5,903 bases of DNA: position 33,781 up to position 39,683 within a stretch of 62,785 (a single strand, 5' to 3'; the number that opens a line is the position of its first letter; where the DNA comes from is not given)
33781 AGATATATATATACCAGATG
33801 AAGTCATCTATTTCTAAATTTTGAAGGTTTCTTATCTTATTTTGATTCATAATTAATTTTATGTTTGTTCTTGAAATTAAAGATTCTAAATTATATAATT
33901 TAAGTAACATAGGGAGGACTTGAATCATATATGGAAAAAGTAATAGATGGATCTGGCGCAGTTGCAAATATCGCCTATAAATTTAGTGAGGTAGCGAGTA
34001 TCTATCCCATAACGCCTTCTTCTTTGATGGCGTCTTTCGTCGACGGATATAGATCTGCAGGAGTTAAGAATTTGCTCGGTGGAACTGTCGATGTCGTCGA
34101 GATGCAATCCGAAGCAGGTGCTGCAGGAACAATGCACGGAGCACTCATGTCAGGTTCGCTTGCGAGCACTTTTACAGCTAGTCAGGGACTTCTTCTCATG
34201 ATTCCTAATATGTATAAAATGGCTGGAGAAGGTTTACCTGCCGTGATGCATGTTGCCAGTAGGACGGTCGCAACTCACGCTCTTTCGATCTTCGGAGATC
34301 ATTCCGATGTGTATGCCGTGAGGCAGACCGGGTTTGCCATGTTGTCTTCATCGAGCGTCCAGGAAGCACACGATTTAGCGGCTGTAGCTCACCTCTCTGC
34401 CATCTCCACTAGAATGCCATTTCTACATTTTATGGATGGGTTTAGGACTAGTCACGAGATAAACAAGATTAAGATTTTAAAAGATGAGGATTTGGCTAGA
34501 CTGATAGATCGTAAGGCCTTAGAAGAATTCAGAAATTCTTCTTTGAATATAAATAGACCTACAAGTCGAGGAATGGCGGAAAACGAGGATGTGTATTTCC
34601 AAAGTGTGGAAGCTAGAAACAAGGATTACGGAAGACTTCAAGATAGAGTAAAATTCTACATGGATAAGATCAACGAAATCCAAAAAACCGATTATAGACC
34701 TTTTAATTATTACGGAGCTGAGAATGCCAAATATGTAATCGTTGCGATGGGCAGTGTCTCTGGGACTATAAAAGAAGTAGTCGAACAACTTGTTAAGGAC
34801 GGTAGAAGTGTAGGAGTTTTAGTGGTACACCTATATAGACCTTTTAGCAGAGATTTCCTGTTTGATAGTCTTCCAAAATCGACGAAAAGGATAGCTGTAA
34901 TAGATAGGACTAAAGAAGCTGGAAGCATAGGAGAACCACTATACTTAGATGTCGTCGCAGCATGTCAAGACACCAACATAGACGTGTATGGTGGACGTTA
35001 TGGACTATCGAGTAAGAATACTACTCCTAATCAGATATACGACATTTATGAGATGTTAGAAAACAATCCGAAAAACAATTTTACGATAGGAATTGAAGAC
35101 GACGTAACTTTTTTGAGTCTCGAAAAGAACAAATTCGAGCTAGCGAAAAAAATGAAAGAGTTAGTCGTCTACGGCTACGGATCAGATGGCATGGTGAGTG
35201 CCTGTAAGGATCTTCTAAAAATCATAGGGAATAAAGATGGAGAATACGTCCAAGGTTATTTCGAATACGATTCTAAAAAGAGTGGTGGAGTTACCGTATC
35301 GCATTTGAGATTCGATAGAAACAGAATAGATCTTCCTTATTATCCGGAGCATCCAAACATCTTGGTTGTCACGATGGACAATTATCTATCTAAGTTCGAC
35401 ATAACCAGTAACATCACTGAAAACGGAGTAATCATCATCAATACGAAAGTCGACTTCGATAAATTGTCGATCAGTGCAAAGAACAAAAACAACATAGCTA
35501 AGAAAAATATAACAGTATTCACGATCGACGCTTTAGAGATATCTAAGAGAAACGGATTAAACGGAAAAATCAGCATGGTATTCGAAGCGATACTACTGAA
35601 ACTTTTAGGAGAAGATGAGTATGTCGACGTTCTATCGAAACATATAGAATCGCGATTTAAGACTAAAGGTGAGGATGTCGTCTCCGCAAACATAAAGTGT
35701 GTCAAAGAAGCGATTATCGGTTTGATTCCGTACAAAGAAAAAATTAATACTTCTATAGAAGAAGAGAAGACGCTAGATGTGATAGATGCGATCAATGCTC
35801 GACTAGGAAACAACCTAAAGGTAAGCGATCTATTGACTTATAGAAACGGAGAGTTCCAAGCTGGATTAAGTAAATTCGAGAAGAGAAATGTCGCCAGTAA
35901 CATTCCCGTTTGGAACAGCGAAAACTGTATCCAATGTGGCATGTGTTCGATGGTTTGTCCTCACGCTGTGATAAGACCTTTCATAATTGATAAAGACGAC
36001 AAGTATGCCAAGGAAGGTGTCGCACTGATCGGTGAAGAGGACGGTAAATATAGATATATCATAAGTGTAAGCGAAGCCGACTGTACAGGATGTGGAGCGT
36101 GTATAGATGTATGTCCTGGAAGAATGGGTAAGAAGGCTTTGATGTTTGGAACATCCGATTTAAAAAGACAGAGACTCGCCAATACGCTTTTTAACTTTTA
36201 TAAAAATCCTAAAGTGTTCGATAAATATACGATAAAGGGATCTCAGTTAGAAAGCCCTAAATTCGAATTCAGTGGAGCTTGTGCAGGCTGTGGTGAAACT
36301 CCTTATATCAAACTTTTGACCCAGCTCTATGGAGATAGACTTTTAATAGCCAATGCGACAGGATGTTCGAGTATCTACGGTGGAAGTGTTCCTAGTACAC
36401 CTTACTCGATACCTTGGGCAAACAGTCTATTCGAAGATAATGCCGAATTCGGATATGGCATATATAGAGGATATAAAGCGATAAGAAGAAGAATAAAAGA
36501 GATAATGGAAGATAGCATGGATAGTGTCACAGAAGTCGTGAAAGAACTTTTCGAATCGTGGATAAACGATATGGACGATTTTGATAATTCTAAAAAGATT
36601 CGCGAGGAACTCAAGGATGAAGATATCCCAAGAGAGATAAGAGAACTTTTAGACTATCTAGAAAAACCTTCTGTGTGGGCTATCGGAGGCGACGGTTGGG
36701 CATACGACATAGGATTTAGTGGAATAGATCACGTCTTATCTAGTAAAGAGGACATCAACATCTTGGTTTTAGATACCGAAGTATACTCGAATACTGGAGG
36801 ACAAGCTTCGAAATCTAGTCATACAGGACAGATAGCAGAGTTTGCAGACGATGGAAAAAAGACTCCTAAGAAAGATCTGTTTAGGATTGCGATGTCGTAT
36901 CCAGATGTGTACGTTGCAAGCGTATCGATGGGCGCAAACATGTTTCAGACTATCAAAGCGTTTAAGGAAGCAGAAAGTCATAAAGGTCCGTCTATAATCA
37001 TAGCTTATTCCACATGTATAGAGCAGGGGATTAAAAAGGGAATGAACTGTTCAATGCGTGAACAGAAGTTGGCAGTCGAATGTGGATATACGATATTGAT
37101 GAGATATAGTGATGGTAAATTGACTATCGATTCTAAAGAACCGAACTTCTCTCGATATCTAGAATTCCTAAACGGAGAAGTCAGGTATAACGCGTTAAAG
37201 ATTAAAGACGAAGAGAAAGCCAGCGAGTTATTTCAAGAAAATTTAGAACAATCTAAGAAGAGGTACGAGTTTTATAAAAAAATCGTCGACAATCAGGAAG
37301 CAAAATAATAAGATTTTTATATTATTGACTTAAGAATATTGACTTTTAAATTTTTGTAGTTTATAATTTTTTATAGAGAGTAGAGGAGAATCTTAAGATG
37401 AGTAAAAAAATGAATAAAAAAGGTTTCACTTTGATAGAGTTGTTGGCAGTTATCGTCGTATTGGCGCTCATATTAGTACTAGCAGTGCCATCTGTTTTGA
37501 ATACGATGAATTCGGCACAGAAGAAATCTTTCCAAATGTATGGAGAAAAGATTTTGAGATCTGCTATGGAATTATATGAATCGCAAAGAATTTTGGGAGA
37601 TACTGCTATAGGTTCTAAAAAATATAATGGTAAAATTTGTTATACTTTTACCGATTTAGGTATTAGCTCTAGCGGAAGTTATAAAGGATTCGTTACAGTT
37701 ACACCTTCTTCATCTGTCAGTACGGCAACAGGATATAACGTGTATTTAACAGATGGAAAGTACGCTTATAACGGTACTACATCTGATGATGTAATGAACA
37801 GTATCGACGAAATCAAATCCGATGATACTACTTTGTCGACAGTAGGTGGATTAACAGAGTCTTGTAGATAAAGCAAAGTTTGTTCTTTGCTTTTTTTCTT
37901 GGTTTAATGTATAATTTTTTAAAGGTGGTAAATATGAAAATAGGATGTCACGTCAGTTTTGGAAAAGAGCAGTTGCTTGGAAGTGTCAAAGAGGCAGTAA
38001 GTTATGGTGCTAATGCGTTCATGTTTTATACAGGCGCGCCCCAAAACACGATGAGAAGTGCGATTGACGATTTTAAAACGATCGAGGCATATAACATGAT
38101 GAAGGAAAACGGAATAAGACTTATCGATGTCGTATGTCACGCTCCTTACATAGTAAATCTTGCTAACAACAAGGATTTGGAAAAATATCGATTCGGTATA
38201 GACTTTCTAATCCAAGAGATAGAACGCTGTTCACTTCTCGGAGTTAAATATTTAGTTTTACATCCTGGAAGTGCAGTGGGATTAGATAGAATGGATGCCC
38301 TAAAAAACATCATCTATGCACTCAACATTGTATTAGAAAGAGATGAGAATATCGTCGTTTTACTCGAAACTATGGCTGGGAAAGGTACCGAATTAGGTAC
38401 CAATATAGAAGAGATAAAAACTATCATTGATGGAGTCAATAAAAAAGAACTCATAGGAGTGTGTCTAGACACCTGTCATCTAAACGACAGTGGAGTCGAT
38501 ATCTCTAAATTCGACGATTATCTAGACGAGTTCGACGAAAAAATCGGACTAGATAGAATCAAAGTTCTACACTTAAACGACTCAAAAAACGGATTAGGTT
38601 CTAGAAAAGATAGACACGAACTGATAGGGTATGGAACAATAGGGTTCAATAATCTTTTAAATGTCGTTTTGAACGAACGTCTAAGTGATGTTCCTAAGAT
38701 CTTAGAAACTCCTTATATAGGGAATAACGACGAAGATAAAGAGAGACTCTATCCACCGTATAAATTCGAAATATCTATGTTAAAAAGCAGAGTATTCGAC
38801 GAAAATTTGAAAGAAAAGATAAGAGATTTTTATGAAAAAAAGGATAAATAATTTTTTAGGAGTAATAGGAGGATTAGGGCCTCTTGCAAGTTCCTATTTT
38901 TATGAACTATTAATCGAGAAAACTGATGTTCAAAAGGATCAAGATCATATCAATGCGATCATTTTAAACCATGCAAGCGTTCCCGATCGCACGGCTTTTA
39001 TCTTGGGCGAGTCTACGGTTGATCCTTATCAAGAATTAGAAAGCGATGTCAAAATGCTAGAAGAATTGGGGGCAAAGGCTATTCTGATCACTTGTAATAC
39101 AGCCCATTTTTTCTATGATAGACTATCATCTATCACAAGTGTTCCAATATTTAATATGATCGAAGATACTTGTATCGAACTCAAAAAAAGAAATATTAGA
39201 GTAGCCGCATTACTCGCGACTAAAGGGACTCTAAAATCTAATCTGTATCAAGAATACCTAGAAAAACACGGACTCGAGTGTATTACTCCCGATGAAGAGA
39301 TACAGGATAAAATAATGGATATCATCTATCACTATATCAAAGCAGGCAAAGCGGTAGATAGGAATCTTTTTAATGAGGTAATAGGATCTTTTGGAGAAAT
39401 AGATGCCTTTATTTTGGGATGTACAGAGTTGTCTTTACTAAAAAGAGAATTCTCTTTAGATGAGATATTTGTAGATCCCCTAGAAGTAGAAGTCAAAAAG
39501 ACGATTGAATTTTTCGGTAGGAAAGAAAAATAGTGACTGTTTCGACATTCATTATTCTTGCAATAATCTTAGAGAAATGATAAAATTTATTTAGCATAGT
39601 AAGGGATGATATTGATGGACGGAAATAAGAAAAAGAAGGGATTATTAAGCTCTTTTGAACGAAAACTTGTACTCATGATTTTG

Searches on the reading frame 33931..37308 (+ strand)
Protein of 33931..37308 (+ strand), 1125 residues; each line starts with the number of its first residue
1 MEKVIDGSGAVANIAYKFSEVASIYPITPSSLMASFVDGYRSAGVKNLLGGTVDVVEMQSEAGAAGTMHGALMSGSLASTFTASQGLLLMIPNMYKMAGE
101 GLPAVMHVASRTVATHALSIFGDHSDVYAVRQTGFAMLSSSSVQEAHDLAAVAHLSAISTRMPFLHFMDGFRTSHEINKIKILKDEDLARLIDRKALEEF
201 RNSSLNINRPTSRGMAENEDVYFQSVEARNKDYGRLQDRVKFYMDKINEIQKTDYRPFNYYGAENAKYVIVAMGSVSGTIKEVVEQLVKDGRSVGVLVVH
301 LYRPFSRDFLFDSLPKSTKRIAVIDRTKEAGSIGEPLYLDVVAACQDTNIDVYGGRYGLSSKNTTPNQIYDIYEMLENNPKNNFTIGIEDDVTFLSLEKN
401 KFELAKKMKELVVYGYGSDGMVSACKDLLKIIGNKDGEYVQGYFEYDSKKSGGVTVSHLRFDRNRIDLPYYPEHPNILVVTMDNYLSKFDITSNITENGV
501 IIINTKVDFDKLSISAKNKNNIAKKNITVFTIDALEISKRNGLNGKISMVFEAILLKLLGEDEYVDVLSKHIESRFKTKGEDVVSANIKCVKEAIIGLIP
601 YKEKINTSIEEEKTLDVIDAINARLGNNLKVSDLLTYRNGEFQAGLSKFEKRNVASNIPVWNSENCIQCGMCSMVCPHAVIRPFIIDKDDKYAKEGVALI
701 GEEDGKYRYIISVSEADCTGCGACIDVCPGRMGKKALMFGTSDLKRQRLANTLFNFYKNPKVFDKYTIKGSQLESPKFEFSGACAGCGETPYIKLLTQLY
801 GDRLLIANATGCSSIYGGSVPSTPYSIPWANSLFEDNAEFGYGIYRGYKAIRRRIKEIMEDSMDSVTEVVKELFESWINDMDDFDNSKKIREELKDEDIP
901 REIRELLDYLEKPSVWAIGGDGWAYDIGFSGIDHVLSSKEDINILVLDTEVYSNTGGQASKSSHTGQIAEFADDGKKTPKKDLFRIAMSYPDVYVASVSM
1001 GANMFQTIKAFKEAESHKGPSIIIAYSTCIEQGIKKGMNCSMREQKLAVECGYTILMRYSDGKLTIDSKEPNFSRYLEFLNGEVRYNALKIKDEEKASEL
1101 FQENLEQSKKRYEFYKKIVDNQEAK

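Call 14: search_protein_families(library=pfam, proteins=[window:33931-37308:+], max_evalue=0.001)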
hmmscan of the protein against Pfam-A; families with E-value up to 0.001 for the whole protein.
window:33931-37308:+ (1125 aa): 18 families
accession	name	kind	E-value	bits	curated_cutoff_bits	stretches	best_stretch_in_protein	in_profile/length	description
PF01855.24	POR_N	-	9.1e-74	248.5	27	1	15-244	3-230/231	Pyruvate flavodoxin/ferredoxin oxidoreductase, thiamine diP-bdg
PF01558.24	POR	-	3.2e-28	99.5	27.4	1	417-594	1-171/173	Pyruvate ferredoxin/flavodoxin oxidoreductase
PF17147.9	PFOR_II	-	1.2e-15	58.2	27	1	266-369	1-102/102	Pyruvate:ferredoxin oxidoreductase core domain II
PF12838.12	Fer4_7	-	1.3e-09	38.8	27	1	665-729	1-49/52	4Fe-4S dicluster domain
PF02775.26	TPP_enzyme_C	-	1.8e-09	38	21.9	1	913-1024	47-150/151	Thiamine pyrophosphate enzyme, C-terminal TPP binding domain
PF00037.32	Fer4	-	2.9e-09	36.8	21.1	2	659-682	1-24/24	4Fe-4S binding domain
PF12837.12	Fer4_6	-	3.2e-09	36.8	25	1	658-681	1-24/24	4Fe-4S binding domain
PF13187.11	Fer4_9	-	1.4e-08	35.1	27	1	665-730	1-49/52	4Fe-4S dicluster domain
PF13484.11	Fer4_16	-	1.8e-08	35.5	30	1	665-729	1-64/66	4Fe-4S double cluster binding domain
PF13183.11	Fer4_8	-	3.1e-08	34.5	27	1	664-729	3-65/68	4Fe-4S dicluster domain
PF12797.12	Fer4_2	-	5.3e-08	32.8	24.5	1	659-677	3-21/22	4Fe-4S binding domain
PF10371.14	EKR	-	1.8e-07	31.3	27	1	616-655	18-55/55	Domain of unknown function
PF13237.11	Fer4_10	-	8.9e-07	29.2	25.5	1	661-729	4-53/53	4Fe-4S dicluster domain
PF14697.11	Fer4_21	-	2.1e-06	28.2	35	1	662-729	4-52/59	4Fe-4S dicluster domain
PF13534.11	Fer4_17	-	4e-05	24.5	22.2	0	664-679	44-59/61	4Fe-4S dicluster domain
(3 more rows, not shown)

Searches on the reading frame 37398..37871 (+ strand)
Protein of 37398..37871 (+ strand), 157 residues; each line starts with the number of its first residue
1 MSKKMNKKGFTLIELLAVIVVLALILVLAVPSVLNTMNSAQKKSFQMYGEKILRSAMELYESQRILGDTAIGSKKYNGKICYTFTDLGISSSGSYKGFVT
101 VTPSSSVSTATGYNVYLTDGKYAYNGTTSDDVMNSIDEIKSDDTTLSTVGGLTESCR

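Call 14: search_protein_families(library=pfam, proteins=[window:37398-37871:+], max_evalue=0.001)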
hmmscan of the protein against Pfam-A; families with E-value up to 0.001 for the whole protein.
window:37398-37871:+ (157 aa): 1 family
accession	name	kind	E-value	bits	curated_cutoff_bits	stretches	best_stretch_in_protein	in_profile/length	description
PF07963.17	N_methyl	-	2.1e-07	30.6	21.2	1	5-29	2-26/27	Prokaryotic N-terminal methylation motif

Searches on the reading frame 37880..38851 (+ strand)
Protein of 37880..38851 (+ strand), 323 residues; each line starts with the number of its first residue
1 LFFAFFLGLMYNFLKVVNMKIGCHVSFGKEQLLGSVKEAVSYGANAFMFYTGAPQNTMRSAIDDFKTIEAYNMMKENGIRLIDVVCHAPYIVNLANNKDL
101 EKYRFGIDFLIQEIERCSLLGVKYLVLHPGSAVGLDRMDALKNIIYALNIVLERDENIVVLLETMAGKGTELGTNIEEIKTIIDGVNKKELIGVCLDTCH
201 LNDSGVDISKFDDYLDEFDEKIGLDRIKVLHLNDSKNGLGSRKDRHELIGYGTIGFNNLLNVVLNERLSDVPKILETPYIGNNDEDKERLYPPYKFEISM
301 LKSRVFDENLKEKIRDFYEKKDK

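Call 14: search_protein_families(library=pfam, proteins=[window:37880-38851:+], max_evalue=0.001)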
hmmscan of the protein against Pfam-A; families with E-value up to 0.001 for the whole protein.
window:37880-38851:+ (323 aa): 1 family
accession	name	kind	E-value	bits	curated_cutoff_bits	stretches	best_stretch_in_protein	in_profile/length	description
PF01261.30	AP_endonuc_2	-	4.4e-51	174.4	31.1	1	37-283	2-234/249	Xylose isomerase-like TIM barrel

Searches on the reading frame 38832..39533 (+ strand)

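Call 14: search_protein_families(library=pfam, proteins=[window:38832-39533:+], max_evalue=0.001)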
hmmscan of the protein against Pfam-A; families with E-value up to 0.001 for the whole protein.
window:38832-39533:+ (233 aa): 1 family
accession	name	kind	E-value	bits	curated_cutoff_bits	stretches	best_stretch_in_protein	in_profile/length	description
PF01177.27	Asp_Glu_race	-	1.8e-37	129.7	31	1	12-222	1-209/211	Asp/Glu/Hydantoin racemase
